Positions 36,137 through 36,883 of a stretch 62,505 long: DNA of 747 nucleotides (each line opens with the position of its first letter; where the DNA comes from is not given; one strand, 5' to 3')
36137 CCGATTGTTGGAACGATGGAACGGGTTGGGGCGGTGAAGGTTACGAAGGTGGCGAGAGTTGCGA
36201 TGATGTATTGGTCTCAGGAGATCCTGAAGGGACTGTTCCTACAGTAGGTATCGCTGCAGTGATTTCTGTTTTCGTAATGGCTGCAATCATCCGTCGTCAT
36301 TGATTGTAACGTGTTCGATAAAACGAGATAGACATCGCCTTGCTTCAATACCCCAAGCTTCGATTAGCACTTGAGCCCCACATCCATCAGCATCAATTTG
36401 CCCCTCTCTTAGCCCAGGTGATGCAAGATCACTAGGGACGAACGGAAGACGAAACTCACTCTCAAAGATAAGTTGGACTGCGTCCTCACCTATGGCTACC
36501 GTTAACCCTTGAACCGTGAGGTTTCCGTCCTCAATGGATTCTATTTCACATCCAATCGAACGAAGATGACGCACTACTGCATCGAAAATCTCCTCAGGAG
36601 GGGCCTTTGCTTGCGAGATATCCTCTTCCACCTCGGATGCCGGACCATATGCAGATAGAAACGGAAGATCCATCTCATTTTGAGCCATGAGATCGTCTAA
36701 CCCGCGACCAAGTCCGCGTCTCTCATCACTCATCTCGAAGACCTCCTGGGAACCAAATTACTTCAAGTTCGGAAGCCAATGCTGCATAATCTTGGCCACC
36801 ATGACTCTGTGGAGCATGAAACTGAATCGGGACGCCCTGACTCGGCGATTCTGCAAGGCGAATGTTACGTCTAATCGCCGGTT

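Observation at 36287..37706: Soj-type ParA coupled to a partner that keeps only the ParB N-terminal activating peptide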

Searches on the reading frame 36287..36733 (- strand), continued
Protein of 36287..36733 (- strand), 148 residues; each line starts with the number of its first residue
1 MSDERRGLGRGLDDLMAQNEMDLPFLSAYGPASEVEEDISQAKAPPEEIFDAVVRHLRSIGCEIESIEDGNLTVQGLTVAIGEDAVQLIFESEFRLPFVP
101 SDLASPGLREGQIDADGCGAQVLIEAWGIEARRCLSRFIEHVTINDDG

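Call 69: find_encoding_contigs(protein=P0064, flank=5000, max_places=3)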
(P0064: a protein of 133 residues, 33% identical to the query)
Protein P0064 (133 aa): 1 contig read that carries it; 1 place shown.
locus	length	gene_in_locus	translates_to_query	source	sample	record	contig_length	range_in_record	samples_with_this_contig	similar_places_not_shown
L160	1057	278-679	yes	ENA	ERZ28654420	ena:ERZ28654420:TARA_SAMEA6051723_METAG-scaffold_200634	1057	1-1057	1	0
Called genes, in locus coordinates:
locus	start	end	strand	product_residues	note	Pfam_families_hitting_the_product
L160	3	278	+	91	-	?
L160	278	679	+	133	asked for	-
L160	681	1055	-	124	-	?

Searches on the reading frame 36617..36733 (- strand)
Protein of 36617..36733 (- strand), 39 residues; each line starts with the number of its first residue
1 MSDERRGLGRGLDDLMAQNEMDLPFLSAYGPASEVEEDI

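Call 21: search_solved_structures(query=window:36617-36733:-, max_evalue=10, show_alignments=5)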
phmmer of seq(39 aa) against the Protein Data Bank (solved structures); distinct sequences matched with E-value up to 10: 0.

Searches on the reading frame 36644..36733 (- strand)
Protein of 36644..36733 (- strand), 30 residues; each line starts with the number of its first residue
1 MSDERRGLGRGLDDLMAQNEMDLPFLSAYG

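Call 56: search_dna_similar(query=window:36644-36733:-, collection=plasmids, mode=protein, max_evalue=10, max_rows=25)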
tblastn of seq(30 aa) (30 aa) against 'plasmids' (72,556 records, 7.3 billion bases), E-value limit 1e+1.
Records with a match: 1; places in all: 1; records where one place covers at least 80% of the query: 1.
Best place of each record, by identity: <60% 1.
By first word of the organism name: Ralstonia 1.
By predicted mobility (MOB-suite, as given by PLSDB): mobilizable 1.
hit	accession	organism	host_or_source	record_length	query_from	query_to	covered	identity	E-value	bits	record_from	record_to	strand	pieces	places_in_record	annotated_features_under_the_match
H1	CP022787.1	Ralstonia solanacearum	Solanum tuberosum,single cell,Potato ...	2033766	1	30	100%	53.3%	8e+0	29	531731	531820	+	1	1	DEAD/DEAH box helicase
